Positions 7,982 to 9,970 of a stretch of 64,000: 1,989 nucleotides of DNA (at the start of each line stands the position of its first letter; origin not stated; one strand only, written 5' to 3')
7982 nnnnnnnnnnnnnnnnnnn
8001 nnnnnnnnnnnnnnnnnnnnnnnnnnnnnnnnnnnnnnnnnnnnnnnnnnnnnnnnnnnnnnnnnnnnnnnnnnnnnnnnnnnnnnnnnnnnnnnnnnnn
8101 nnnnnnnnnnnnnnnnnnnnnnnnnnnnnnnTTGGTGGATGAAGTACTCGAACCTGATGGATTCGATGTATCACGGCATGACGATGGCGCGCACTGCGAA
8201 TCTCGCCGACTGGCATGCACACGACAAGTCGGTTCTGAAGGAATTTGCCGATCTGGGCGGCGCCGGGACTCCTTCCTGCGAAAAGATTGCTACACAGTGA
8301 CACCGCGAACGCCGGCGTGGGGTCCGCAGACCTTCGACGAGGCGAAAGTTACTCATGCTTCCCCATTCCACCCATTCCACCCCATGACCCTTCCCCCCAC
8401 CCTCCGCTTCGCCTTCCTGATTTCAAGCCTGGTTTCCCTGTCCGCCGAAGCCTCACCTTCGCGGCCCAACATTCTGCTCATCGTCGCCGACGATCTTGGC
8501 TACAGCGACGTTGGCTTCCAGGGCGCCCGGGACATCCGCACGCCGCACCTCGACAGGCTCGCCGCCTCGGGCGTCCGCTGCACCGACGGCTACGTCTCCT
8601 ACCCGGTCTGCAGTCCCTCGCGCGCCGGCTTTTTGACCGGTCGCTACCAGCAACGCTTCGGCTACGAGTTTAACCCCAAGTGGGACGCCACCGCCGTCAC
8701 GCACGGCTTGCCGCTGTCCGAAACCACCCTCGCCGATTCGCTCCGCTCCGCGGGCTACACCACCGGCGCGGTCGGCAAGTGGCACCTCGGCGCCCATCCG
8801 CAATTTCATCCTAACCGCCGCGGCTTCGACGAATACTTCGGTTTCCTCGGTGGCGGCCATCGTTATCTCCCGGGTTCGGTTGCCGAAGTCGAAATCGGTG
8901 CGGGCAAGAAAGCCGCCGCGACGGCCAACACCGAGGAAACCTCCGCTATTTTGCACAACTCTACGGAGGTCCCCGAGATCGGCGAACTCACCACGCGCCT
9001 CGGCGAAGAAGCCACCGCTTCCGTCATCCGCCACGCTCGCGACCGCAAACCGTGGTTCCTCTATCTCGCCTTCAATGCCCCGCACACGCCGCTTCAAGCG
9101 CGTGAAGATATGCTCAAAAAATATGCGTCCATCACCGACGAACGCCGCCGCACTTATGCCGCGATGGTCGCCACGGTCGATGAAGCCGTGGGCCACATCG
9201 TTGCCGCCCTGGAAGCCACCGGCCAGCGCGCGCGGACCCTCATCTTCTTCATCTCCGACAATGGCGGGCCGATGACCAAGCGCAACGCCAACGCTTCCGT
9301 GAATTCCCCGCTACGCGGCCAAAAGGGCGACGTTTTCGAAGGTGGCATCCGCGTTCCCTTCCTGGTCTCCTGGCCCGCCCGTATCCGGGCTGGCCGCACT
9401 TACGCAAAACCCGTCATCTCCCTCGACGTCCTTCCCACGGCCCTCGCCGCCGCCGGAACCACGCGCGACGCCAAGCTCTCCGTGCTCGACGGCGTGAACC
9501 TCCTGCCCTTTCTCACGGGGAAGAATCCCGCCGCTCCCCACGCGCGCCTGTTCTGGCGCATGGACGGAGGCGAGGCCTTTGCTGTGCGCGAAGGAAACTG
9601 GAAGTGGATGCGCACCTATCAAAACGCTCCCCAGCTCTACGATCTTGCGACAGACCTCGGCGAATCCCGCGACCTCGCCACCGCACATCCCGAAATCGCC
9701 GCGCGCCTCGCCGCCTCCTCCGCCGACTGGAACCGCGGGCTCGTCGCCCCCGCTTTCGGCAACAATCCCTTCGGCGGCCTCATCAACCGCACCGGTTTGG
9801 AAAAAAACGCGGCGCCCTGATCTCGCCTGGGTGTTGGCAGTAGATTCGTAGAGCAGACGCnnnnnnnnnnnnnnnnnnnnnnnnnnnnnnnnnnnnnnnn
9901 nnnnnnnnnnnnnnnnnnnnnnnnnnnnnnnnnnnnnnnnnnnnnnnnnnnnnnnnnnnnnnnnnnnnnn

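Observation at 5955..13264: Lower-GC block with Planctomycetes/Verrucomicrobia-type genes: secreted hydrolase-like protein, sulfatase, DUF1501 and PSCyt/PSD pair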

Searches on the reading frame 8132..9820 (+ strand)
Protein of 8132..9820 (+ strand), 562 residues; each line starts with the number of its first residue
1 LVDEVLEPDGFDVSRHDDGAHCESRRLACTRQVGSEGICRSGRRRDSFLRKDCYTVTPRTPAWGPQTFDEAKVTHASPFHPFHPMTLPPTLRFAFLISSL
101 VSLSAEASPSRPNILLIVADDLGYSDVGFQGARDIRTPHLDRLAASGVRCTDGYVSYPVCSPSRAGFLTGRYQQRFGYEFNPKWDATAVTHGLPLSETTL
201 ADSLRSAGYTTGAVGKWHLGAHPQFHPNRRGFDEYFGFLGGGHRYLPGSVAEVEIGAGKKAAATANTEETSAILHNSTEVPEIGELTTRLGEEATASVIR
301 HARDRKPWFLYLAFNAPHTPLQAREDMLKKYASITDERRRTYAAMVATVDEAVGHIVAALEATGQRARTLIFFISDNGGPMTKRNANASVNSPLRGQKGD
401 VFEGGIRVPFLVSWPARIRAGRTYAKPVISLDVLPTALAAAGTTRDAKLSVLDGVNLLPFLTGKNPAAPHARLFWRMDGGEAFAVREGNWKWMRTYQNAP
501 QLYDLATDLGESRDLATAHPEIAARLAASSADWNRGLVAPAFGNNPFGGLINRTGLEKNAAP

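Call 5: search_protein_families(library=pfam, proteins=[window:8132-9820:+], max_evalue=0.01)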
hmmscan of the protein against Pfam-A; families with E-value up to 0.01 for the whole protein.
window:8132-9820:+ (562 aa): 4 families
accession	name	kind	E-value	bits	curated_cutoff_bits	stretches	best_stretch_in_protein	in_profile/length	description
PF00884.28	Sulfatase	-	1.1e-61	209.3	25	1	112-442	1-300/301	Sulfatase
PF16347.10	SGSH_C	-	1.1e-08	35.8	29.3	1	401-516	11-132/154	N-sulphoglucosamine sulphohydrolase, C-terminal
PF01663.27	Phosphodiest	-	9e-05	22.7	23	1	136-416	19-256/342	Type I phosphodiesterase / nucleotide pyrophosphatase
PF14707.11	Sulfatase_C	-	0.001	20.1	30.9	1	491-533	47-92/127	C-terminal region of aryl-sulfatase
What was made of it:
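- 8384..9820 (+): Imported gene 2: a Cys-type (formylglycine) S1 sulfatase of S1_19 type, 478 aa with a signal peptide. It lies 83 nt downstream of gene 1 on the same strand. PF00884, E = 1e-61 (call 5).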

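Call 11: search_protein_families(library=ncbifam, proteins=[window:8132-9820:+], max_evalue=0.01)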
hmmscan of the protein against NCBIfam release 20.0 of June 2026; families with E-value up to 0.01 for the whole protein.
window:8132-9820:+ (562 aa): 6 families
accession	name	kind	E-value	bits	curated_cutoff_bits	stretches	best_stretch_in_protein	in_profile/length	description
TIGR03417.1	chol_sulfatase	equivalog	1.4e-45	156.1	433.45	2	337-528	250-431/500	choline-sulfatase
NF010322.0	PRK13759.1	equivalog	3.8e-44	151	481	3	109-233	4-117/486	arylsulfatase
NF045661.1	HdlasePehA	equivalog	7.7e-28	97.4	900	2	338-484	280-415/506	phosphoric/sulfuric ester hydrolase PehA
NF052527.1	Mn_arylsulf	exception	1.7e-18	66.8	850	2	111-233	1-113/479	manganese-dependent arylsulfatase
NF038075.1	fam_STM4013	hypoth_equivalog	4e-07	29.8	250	1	296-378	160-233/261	STM4013/SEN3800 family hydrolase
NF038282.1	LapC_YejM_PbgA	exception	7.7e-05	21.2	825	1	300-416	383-477/584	LPS biosynthesis-modulating metalloenzyme YejM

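Call 29: find_homologous_proteins(query=window:8384-9817:+, max_evalue=1e-10)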
Query window:8384-9817:+ (478 aa): 8000 proteins with E <= 1e-10 among 8000 candidates; the best 120 are listed.
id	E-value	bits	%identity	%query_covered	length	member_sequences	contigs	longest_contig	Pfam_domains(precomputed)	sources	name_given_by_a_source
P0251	0.0e+0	1088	100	100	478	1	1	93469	PF16347.11,PF00884.29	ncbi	-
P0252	5.6e-279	943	89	95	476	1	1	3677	PF16347.11,PF00884.29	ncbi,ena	-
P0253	1.7e-277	939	86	98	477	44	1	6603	PF16347.11,PF00884.29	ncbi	-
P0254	4.6e-275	930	87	96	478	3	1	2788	PF16347.11,PF00884.29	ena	-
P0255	1.3e-272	922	84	99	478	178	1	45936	PF16347.11,PF00884.29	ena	-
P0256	3.7e-272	921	87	95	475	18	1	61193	PF16347.11,PF00884.29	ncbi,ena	-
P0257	4.1e-272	921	83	99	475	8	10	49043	PF16347.11,PF00884.29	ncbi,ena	-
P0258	1.4e-270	916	86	95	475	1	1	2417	PF16347.11,PF00884.29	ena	-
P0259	1.6e-270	916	83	99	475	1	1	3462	PF01663.28,PF16347.11,PF00884.29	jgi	jgi:arylsulfatase A-like enzyme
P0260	2.9e-270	915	84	98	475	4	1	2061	PF01663.28,PF16347.11,PF00884.29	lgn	-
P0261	4.7e-270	914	82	99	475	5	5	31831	PF16347.11,PF00884.29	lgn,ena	-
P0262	6.3e-270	914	82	99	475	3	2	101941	PF16347.11,PF00884.29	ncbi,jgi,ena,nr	ncbi:MAG: sulfatase [Opitutaceae bacterium]|nr:sulfatase [Opitutaceae bacterium]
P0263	1.4e-269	912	83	97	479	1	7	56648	PF16347.11,PF00884.29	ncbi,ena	-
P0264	2.1e-269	912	82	98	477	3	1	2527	PF16347.11,PF00884.29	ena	-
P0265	2.3e-269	912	83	98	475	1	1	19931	PF01663.28,PF16347.11,PF00884.29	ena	-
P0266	6.0e-269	910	83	99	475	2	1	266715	PF16347.11,PF00884.29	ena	-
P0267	7.7e-269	910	83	98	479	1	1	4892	PF16347.11,PF00884.29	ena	-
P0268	1.1e-268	910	83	97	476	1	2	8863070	PF16347.11,PF00884.29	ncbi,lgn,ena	-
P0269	1.1e-268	909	83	97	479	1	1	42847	PF16347.11,PF00884.29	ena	-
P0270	3.1e-268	908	85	94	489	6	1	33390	PF16347.11,PF00884.29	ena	-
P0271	3.1e-268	908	82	99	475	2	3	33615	PF16347.11,PF00884.29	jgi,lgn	jgi:arylsulfatase A-like enzyme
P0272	2.6e-267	905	82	99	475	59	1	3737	PF16347.11,PF00884.29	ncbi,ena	-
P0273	3.3e-266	901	85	95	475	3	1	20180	PF01663.28,PF16347.11,PF00884.29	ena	-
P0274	1.7e-259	879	82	94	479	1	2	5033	PF16347.11,PF00884.29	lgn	-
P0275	2.4e-253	859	79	95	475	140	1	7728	PF16347.11,PF00884.29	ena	-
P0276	3.3e-252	855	78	99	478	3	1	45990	PF16347.11,PF00884.29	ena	-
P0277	6.1e-250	848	78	99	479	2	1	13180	PF14707.12,PF16347.11,PF00884.29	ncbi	-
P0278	3.7e-247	838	80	94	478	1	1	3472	PF16347.11,PF00884.29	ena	-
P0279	7.3e-243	824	77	97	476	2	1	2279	PF01663.28,PF16347.11,PF00884.29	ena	-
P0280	4.8e-242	822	73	99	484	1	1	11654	PF14707.12,PF01663.28,PF16347.11,PF00884.29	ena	-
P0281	1.5e-239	813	75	98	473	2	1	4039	PF14707.12,PF16347.11,PF00884.29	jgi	jgi:arylsulfatase A-like enzyme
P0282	1.8e-239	813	75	98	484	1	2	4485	PF14707.12,PF16347.11,PF00884.29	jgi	jgi:arylsulfatase A-like enzyme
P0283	5.1e-239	812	73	100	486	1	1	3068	PF01663.28,PF16347.11,PF00884.29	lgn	-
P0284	7.4e-239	811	75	95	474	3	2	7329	PF14707.12,PF01663.28,PF16347.11,PF00884.29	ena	-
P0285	8.3e-239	811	73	99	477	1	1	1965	PF16347.11,PF00884.29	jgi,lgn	jgi:arylsulfatase A-like enzyme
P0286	8.3e-239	811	75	99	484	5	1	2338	PF14707.12,PF16347.11,PF00884.29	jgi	jgi:arylsulfatase A-like enzyme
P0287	1.5e-238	810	75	98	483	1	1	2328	PF16347.11,PF00884.29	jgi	jgi:arylsulfatase A-like enzyme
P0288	1.6e-238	810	75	98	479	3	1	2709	PF14707.12,PF01663.28,PF16347.11,PF00884.29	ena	-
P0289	2.2e-238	810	75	95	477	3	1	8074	PF16347.11,PF00884.29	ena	-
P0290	3.8e-238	809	76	95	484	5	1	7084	PF01663.28,PF16347.11,PF00884.29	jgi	jgi:arylsulfatase A-like enzyme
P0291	5.0e-238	808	74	99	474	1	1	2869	PF14707.12,PF01663.28,PF16347.11,PF00884.29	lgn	-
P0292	2.3e-237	806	72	100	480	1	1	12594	PF16347.11,PF00884.29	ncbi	-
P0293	2.4e-237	806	75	97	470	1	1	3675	PF01663.28,PF16347.11,PF00884.29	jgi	jgi:arylsulfatase A-like enzyme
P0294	2.6e-237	806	76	95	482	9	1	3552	PF16347.11,PF00884.29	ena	-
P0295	3.1e-237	806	76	94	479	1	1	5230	PF01663.28,PF16347.11,PF00884.29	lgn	-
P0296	4.2e-237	805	74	100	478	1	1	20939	PF14707.12,PF01663.28,PF16347.11,PF00884.29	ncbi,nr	ncbi:MAG: sulfatase-like hydrolase/transferase [Opitutaceae bacterium]|nr:sulfatase-like hydrolase/t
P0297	1.4e-236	804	72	100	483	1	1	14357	PF01663.28,PF16347.11,PF00884.29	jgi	-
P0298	2.0e-236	803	73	99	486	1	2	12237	PF14707.12,PF01663.28,PF16347.11,PF00884.29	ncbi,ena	-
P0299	4.5e-236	802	74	98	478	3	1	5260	PF01663.28,PF16347.11,PF00884.29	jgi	jgi:arylsulfatase A-like enzyme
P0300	6.2e-236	801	76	95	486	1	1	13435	PF14707.12,PF16347.11,PF00884.29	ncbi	-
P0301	6.3e-236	801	75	96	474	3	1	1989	PF16347.11,PF00884.29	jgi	-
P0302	7.3e-236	801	75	95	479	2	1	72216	PF14707.12,PF16347.11,PF00884.29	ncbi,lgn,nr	ncbi:MAG: sulfatase-like hydrolase/transferase [Opitutaceae bacterium]|nr:sulfatase-like hydrolase/t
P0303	1.5e-235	800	76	93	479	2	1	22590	PF16347.11,PF00884.29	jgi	jgi:arylsulfatase A-like enzyme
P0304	2.2e-235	800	75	95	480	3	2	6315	PF14707.12,PF01663.28,PF16347.11,PF00884.29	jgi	jgi:arylsulfatase A-like enzyme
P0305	2.5e-235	799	77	95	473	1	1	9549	PF14707.12,PF16347.11,PF00884.29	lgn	-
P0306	3.0e-235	799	75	96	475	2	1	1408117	PF14707.12,PF16347.11,PF00884.29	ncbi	-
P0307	3.6e-235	799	76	95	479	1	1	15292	PF16347.11,PF00884.29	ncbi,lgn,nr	ncbi:MAG: sulfatase-like hydrolase/transferase [Verrucomicrobia bacterium]|nr:sulfatase-like hydrola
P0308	8.7e-235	798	75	95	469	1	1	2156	PF14707.12,PF16347.11,PF00884.29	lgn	-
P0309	1.1e-234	797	76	94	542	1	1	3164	PF14707.12,PF01663.28,PF16347.11,PF00884.29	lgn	-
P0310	2.6e-234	796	76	95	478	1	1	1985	PF16347.11,PF00884.29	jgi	jgi:arylsulfatase A-like enzyme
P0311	2.9e-234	796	76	97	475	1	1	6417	PF16347.11,PF00884.29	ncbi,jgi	ncbi:MAG: Arylsulfatase precursor [Verrucomicrobiota bacterium]|jgi:arylsulfatase A-like enzyme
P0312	3.1e-234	796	74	95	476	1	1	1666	PF14707.12,PF16347.11,PF00884.29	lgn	-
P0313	6.9e-234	795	77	93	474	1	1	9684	PF16347.11,PF00884.29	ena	-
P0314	7.4e-234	795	73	98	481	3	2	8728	PF16347.11,PF00884.29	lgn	-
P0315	8.7e-234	794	71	100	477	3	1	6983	PF16347.11,PF00884.29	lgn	-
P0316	6.3e-233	792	73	97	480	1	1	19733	PF16347.11,PF00884.29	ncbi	-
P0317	1.4e-232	790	74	95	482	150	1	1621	PF16347.11,PF00884.29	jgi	jgi:arylsulfatase A-like enzyme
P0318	3.5e-232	789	71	98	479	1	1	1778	PF14707.12,PF01663.28,PF16347.11,PF00884.29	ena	-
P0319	8.2e-232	788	72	98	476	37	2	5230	PF01663.28,PF16347.11,PF00884.29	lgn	-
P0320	6.2e-231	785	74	95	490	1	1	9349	PF14707.12,PF16347.11,PF00884.29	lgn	-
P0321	1.4e-230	784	74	94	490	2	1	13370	PF14707.12,PF01663.28,PF16347.11,PF00884.29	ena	-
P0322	1.6e-230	784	74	96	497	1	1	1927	PF01663.28,PF16347.11,PF00884.29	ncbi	-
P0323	2.4e-230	783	72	99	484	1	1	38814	PF16347.11,PF00884.29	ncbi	-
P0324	5.7e-230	782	75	93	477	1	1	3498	PF14707.12,PF16347.11,PF00884.29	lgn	-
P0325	9.9e-229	778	72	95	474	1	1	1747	PF14707.12,PF16347.11,PF00884.29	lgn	-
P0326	1.4e-228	777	73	95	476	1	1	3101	PF01663.28,PF16347.11,PF00884.29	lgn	-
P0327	1.2e-227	774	71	99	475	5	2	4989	PF14707.12,PF16347.11,PF00884.29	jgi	jgi:arylsulfatase A-like enzyme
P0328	2.0e-227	773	74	94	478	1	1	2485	PF14707.12,PF16347.11,PF00884.29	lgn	-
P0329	1.9e-218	744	72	94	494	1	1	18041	PF16347.11,PF00884.29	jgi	jgi:arylsulfatase A-like enzyme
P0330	1.2e-216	738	72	93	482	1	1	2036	PF16347.11,PF00884.29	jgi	jgi:arylsulfatase A-like enzyme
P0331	2.9e-171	588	75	70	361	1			PF00884.29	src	-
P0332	9.6e-167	573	80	65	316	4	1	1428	PF16347.11,PF00884.29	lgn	-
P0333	3.3e-162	558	56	94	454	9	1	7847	PF16347.11,PF00884.29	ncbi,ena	-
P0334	3.3e-161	555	58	91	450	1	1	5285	PF16347.11,PF00884.29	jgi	-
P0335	1.2e-159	550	57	91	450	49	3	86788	PF01663.28,PF16347.11,PF00884.29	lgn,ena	-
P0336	1.6e-159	549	57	91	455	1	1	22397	PF01663.28,PF16347.11,PF00884.29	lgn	-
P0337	2.0e-159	549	57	95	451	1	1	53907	PF16347.11,PF00884.29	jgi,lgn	jgi:arylsulfatase A-like enzyme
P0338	3.0e-159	549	57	91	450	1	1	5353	PF16347.11,PF00884.29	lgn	-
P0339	7.4e-159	547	57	91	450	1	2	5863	PF16347.11,PF00884.29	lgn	-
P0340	1.4e-158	546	49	91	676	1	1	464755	PF14707.12,PF01663.28,PF16347.11,PF00884.29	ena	-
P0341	1.6e-158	546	57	91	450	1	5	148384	PF16347.11,PF00884.29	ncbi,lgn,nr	ncbi:MAG: sulfatase-like hydrolase/transferase [Verrucomicrobiaceae bacterium]|nr:sulfatase-like hyd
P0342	1.8e-158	546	56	95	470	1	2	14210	PF01663.28,PF16347.11,PF00884.29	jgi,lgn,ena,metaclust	metaclust:\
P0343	3.2e-158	545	57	91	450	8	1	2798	PF16347.11,PF00884.29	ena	-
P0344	3.8e-158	545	56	95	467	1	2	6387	PF16347.11,PF00884.29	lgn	-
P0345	4.0e-158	545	59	91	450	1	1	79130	PF16347.11,PF00884.29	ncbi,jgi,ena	-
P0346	4.6e-158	545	57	94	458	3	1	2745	PF16347.11,PF00884.29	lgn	-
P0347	4.8e-158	545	56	93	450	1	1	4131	PF16347.11,PF00884.29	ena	-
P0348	5.0e-158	545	57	91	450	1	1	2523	PF16347.11,PF00884.29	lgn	-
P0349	5.4e-158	544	57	91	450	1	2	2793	PF16347.11,PF00884.29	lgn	-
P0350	5.7e-158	544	83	59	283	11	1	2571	PF16347.11,PF00884.29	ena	-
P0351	6.0e-158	544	57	91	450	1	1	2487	PF16347.11,PF00884.29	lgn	-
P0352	6.3e-158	544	57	91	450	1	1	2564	PF14707.12,PF16347.11,PF00884.29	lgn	-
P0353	7.6e-158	544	57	91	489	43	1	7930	PF14707.12,PF16347.11,PF00884.29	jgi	jgi:arylsulfatase A-like enzyme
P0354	7.9e-158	544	57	91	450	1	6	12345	PF16347.11,PF00884.29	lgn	-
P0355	8.4e-158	544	56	94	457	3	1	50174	PF16347.11,PF00884.29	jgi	-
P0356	8.5e-158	544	57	91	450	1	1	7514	PF16347.11,PF00884.29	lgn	-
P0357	1.3e-157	543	58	91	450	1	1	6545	PF16347.11,PF00884.29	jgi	jgi:arylsulfatase A-like enzyme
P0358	1.9e-157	543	57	93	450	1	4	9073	PF16347.11,PF00884.29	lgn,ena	-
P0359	2.0e-157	543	56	94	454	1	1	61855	PF16347.11,PF00884.29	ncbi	-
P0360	2.2e-157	542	56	91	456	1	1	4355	PF16347.11,PF00884.29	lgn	-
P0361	2.5e-157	542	58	93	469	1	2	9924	PF16347.11,PF00884.29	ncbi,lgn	ncbi:MAG: sulfatase-like hydrolase/transferase [Pirellulaceae bacterium]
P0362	3.0e-157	542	56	95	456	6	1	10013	PF16347.11,PF00884.29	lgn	-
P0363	3.4e-157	542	57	94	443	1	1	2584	PF16347.11,PF00884.29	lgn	-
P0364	3.6e-157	542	57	91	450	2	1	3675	PF16347.11,PF00884.29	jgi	jgi:arylsulfatase A-like enzyme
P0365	3.9e-157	542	57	91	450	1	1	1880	PF16347.11,PF00884.29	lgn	-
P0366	4.6e-157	541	55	96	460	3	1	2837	PF16347.11,PF00884.29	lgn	-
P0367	5.0e-157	541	56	91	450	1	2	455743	PF16347.11,PF00884.29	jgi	jgi:arylsulfatase A-like enzyme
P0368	5.3e-157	541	57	91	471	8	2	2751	PF16347.11,PF00884.29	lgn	-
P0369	7.1e-157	541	56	94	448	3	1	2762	PF16347.11,PF00884.29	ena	-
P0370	1.0e-156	540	56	95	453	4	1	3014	PF01663.28,PF16347.11,PF00884.29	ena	-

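Call 31: find_encoding_contigs(protein=P0256, flank=10000, max_places=2)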
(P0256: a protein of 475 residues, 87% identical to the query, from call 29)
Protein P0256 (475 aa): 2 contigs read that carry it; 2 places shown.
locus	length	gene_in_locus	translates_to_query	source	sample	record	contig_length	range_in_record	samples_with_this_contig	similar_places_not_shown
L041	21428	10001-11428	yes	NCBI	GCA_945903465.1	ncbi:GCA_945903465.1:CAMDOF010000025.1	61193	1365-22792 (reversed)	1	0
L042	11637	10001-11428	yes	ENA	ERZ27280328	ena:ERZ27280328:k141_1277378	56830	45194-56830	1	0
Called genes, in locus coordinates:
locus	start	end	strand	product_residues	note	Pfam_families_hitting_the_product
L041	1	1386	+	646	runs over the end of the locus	PF03704:BTAD (weak), PF13414:TPR_11, PF13424:TPR_12, PF13432:TPR_16, PF14559:TPR_19, PF13424:TPR_12, PF13432:TPR_16, PF13432:TPR_16, +18 more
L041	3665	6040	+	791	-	PF09423:PhoD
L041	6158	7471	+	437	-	PF07586:HXXSHH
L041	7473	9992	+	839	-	PF07635:PSCyt1 (weak), PF07626:PSD3, PF07637:PSD5, PF07631:PSD4, PF07627:PSCyt3, PF07624:PSD2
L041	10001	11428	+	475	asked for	PF00884:Sulfatase, PF16347:SGSH_C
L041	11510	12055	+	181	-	PF04542:Sigma70_r2, PF08281:Sigma70_r4_2, PF04545:Sigma70_r4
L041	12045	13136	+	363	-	PF16220:DUF4880 (weak), PF04773:FecR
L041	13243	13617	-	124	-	PF15731:MqsA_antitoxin, PF13560:HTH_31 (weak), PF20432:Xre-like-HTH (weak), PF01381:HTH_3, PF12844:HTH_19 (weak)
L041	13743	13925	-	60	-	-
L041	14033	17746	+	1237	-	PF07715:Plug (weak)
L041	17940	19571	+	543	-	PF03629:SASA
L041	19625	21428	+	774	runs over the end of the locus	PF22842:Pel9A-like_beta_helix (weak), PF13229:Beta_helix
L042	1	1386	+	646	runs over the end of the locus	PF03704:BTAD (weak), PF13414:TPR_11, PF13424:TPR_12, PF13432:TPR_16, PF14559:TPR_19, PF13424:TPR_12, PF13432:TPR_16, PF13432:TPR_16, +18 more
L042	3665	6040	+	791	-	PF09423:PhoD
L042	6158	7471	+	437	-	PF07586:HXXSHH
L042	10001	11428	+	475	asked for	PF00884:Sulfatase, PF16347:SGSH_C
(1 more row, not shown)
